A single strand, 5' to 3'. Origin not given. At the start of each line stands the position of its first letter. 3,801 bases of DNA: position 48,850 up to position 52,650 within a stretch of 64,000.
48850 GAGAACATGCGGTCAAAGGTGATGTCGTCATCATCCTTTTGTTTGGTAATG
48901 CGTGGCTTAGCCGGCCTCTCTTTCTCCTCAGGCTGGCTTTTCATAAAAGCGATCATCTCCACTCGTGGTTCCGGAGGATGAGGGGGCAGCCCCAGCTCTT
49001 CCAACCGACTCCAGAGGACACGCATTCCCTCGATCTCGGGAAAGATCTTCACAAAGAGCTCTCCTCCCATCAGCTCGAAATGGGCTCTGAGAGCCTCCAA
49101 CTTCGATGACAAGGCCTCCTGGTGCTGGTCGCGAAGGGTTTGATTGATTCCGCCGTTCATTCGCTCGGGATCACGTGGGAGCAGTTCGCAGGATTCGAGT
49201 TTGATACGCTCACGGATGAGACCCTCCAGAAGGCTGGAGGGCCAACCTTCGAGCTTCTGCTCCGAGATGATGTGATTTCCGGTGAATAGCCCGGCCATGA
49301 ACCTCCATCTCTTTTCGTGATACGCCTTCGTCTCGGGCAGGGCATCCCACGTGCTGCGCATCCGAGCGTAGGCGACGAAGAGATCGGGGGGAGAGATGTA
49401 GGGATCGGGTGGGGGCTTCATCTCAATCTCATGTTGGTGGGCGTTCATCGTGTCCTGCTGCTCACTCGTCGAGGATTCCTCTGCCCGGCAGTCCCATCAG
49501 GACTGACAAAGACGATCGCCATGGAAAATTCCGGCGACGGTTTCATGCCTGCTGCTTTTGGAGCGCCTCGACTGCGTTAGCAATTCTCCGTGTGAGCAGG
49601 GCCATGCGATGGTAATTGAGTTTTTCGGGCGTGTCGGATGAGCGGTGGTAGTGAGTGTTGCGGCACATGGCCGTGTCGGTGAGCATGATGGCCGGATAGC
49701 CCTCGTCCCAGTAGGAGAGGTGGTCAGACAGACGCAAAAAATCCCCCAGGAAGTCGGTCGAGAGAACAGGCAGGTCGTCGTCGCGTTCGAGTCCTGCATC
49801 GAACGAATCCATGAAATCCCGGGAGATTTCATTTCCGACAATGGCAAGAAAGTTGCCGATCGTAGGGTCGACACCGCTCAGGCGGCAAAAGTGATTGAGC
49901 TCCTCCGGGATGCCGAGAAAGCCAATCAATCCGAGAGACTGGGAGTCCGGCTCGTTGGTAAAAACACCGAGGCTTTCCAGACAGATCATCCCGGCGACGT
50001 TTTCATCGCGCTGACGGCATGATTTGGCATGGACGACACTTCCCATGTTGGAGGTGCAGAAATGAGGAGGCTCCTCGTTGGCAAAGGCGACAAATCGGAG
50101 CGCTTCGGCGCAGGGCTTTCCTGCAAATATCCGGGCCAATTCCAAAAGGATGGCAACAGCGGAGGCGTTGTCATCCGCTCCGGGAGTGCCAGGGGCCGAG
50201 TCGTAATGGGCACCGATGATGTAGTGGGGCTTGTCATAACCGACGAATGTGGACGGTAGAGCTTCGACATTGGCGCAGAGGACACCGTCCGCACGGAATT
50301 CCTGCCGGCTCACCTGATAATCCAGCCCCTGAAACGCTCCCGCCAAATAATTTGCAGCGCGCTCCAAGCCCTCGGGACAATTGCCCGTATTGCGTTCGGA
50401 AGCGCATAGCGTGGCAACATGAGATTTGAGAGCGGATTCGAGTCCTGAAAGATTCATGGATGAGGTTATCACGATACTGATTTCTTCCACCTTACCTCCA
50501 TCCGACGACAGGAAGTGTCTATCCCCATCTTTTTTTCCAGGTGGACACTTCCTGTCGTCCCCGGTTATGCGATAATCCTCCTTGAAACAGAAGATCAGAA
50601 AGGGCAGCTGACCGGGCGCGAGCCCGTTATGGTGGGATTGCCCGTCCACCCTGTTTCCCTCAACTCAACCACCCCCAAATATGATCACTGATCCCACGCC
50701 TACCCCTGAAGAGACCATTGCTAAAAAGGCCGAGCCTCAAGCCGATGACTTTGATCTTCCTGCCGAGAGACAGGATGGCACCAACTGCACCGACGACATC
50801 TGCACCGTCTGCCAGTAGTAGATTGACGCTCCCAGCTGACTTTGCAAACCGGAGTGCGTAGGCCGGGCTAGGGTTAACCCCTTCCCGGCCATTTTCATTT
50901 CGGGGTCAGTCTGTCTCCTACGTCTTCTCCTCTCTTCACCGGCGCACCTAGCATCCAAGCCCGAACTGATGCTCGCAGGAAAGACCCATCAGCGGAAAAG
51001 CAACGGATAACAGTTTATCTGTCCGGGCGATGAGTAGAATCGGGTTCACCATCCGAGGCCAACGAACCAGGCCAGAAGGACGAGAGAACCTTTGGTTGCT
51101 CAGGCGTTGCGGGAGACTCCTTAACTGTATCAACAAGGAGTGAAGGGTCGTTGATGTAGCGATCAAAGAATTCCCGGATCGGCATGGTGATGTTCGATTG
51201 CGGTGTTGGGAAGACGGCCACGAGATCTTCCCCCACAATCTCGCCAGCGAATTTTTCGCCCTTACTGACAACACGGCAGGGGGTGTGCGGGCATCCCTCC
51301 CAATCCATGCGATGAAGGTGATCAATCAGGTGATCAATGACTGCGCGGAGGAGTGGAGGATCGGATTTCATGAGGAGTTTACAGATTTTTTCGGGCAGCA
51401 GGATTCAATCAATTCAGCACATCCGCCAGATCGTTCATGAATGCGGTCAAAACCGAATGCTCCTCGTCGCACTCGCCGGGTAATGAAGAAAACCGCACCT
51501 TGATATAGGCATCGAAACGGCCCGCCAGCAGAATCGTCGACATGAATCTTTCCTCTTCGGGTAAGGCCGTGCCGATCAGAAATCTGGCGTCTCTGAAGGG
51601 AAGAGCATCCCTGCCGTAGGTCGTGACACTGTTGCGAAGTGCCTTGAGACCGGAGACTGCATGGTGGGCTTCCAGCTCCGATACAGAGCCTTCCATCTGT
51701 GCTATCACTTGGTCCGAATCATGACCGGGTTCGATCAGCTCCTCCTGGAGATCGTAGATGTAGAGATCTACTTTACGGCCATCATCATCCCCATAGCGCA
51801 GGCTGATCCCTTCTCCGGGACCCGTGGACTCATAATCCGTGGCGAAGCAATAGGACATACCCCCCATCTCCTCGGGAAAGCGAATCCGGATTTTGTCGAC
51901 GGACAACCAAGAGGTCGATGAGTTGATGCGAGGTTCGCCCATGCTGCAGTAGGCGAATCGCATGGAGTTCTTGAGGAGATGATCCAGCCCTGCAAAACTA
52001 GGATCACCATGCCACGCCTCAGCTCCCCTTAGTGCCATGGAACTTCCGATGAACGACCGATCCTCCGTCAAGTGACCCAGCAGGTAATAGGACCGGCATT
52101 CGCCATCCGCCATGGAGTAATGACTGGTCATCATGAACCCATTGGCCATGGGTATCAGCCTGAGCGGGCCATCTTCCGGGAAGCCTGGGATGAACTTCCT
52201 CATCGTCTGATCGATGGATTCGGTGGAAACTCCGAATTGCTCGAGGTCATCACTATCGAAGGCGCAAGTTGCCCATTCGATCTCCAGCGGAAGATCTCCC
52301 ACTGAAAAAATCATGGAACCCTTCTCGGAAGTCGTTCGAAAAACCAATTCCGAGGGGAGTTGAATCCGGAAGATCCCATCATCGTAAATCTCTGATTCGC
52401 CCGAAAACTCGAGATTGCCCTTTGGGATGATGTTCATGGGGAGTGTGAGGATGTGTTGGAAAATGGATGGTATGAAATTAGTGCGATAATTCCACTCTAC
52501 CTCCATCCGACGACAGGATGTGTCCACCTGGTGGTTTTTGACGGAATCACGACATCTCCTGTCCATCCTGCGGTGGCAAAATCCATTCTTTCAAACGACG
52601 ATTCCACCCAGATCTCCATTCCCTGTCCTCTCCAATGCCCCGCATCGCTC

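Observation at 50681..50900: Unannotated 45-codon ORF: acidic leader-like N-terminus, C-x4-C-x2-C Thr/Cys-rich tail, own terminator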

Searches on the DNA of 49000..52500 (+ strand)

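Call 6: search_rna_families(source=window, start=49000, end=52500, threshold=evalue, max_evalue=1)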
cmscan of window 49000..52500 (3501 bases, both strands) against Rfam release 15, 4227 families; matches with E-value up to 1: 2.
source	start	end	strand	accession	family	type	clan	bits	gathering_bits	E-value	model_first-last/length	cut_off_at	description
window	50502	50559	-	RF00934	mir-463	Gene; miRNA;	-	24.3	70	0.12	1-66/66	no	mir-463 microRNA precursor family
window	52209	52257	-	RF00282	SNORD48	Gene; snRNA; snoRNA; CD-box;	-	18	36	0.73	1-63/63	no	Small nucleolar RNA SNORD48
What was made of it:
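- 50577..50665 (+): Structured leader (5' UTR) motif, a four-helix cloverleaf-like junction. P1 is 50584-50590 / 50651-50657. P2 is 50595-50598 / 50608-50611. P3 is 50613-50617 / 50622-50626, with a GCGA loop. P4 is 50631-50636 / 50645-50650. There is no Rfam match (call 6).
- On Any Rfam family (for the leader RNA): Neither lies on the leader motif (call 6).
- Closest known: Cis-regulatory 5' leader RNAs. Different: It matches none of the 4227 Rfam families (call 6).
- Tried and rejected: No Rfam hit (call 6).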

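Call 63: build_rna_model(alignment_id=A2, structure=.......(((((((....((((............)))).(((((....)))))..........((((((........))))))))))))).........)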
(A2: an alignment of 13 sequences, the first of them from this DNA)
Model R1 built from alignment A2 (13 sequences, 99 columns); structure: as given.
model positions 89; base pairs 22; branch points 2; effective number of sequences 1.41; information 0.639 bits per position. Calibrated on 0.2 Mb of random sequence (short: E-values are rough).
structure used (alignment columns):
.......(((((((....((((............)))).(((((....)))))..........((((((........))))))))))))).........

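Call 64: search_with_rna_model(model_id=R1, sources=[window, L001, L002, L003, L013, L014, L015, L026, L027, L028, L029, L030, L031, L032, L034, L035, L036, L038, L039, L040, L041, L042, L043, L044, L045, L046, L047, L048, L049, L050, L016, L019, L020, L021, L004, L005], max_evalue=1)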
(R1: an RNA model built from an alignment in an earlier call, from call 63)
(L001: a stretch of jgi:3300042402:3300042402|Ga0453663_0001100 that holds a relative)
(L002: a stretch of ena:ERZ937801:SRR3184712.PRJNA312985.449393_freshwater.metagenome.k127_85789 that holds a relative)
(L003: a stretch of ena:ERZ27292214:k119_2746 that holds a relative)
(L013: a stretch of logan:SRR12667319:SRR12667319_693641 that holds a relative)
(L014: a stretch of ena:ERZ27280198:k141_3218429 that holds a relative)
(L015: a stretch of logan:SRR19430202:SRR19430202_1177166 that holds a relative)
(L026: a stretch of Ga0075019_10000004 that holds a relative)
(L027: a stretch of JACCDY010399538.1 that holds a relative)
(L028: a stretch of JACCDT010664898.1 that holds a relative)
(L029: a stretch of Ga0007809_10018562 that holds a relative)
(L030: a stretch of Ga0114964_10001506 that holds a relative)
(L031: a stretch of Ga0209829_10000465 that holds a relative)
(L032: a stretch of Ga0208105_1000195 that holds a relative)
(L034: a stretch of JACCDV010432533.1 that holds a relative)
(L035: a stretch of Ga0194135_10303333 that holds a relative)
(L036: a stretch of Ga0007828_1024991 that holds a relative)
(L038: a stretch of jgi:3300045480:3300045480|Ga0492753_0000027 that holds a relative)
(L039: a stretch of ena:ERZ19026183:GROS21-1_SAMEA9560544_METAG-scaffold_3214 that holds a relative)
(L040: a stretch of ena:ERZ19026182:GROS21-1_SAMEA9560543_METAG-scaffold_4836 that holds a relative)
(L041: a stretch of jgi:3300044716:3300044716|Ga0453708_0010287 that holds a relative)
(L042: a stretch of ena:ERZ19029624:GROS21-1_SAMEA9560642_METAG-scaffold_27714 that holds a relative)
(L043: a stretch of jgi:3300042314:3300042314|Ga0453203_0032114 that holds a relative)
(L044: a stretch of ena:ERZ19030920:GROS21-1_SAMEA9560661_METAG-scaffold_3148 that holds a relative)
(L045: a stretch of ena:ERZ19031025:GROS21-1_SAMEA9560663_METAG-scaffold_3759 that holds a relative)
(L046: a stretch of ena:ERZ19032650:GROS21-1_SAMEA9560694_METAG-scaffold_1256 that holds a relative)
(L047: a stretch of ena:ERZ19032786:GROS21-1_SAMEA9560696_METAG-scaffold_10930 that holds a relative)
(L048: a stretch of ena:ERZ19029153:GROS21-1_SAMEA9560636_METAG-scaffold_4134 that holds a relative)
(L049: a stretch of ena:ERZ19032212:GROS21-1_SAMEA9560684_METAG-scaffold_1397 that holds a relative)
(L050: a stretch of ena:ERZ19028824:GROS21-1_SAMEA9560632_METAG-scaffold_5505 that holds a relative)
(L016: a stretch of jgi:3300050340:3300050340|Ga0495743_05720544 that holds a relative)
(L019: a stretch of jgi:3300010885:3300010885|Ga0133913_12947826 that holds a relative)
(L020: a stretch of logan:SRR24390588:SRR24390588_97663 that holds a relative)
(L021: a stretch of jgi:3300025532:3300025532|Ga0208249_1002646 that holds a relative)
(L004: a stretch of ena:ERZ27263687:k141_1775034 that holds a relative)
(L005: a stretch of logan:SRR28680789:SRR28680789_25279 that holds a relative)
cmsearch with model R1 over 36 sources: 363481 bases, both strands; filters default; matches with E-value up to 1: 26.
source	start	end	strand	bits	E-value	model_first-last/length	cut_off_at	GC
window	50577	50665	+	108.8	8e-29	1-89/89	no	0.58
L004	9897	9985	+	107.6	1.8e-28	1-89/89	no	0.58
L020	1149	1237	+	106.7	3.2e-28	1-89/89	no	0.56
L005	4408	4496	+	105.4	7.9e-28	1-89/89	no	0.6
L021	4187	4274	+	105.2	8.9e-28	1-89/89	no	0.6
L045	12268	12355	-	103.1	3.8e-27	1-89/89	no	0.6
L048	9882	9969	+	103.1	3.8e-27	1-89/89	no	0.6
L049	9882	9969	+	103.1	3.8e-27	1-89/89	no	0.6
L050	9882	9969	+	103.1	3.8e-27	1-89/89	no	0.6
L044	2597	2685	+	101.7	9.3e-27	1-89/89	no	0.63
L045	2544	2632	+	101.7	9.3e-27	1-89/89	no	0.63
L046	2614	2702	+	101.7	9.3e-27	1-89/89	no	0.63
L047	2544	2632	+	101.7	9.3e-27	1-89/89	no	0.63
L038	9885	9973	+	99.9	3.2e-26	1-89/89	no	0.58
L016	3319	3406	+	98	1.1e-25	1-89/89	no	0.6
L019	460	547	+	96.9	2.4e-25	1-89/89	no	0.57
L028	1919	2006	+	94.2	1.5e-24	1-89/89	no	0.56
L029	968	1059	-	89.9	2.6e-23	1-89/89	no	0.61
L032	3774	3865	+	89.9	2.6e-23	1-89/89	no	0.61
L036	771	862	+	89.9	2.6e-23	1-89/89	no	0.61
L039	9800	9894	+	82.5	4.1e-21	1-89/89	no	0.59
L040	5056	5150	+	82.5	4.1e-21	1-89/89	no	0.59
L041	4914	5008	+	82.5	4.1e-21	1-89/89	no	0.59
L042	749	843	+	82.5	4.1e-21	1-89/89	no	0.59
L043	1480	1574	+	82.5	4.1e-21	1-89/89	no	0.59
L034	718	811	+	70.3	1.5e-17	1-89/89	no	0.53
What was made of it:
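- The ORF is conserved in groups C, D, L026 and L030, which lack the RNA motif (call 64).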

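Call 77: search_with_rna_model(model_id=R1, sources=[window, L004, L005, L020, L016, L019, L021, L028, L032, L034, L038, L039, L044, L045, L051], max_evalue=0.01, make_alignment=true)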
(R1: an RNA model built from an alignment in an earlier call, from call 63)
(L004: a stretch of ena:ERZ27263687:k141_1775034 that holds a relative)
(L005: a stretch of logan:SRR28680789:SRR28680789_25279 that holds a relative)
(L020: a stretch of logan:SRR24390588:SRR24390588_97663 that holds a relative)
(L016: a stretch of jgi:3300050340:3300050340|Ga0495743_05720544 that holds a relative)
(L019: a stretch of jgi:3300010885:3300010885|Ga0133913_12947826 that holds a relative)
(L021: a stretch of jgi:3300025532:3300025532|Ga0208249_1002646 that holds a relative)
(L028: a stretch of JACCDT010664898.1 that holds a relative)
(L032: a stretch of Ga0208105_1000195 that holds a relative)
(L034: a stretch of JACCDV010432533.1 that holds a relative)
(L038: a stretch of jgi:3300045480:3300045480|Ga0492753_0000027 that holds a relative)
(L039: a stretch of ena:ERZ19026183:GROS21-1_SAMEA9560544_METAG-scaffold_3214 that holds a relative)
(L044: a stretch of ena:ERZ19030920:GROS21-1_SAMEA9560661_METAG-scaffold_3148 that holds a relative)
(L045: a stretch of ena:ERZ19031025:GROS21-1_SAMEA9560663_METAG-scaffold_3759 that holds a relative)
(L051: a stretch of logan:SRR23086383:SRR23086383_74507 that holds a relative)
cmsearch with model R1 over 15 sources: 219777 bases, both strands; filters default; matches with E-value up to 0.01: 16.
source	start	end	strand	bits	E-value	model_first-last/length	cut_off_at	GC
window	50577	50665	+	108.8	4.9e-29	1-89/89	no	0.58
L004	9897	9985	+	107.6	1.1e-28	1-89/89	no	0.58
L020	1149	1237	+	106.7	1.9e-28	1-89/89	no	0.56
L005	4408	4496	+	105.4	4.8e-28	1-89/89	no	0.6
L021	4187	4274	+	105.2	5.4e-28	1-89/89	no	0.6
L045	12268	12355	-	103.1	2.3e-27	1-89/89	no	0.6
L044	2597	2685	+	101.7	5.6e-27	1-89/89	no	0.63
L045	2544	2632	+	101.7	5.6e-27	1-89/89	no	0.63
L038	9885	9973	+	99.9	1.9e-26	1-89/89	no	0.58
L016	3319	3406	+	98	6.7e-26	1-89/89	no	0.6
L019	460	547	+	96.9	1.5e-25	1-89/89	no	0.57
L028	1919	2006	+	94.2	8.9e-25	1-89/89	no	0.56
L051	9875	9966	+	93.9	1.1e-24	1-89/89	no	0.57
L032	3774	3865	+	89.9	1.6e-23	1-89/89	no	0.61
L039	9800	9894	+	82.5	2.5e-21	1-89/89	no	0.59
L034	718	811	+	70.3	9e-18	1-89/89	no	0.53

Alignment A4: 16 matches aligned to the model, 102 columns, each read 5' to 3' on its own strand. Consensus structure (alignment columns), stored with it:
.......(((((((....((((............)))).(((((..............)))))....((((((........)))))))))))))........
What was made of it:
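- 50577..50665 (+): A covariance model gives 108.8 bits here and one hit upstream of each of 25 other peptide or T5orf172 genes (calls 63, 64, 77).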
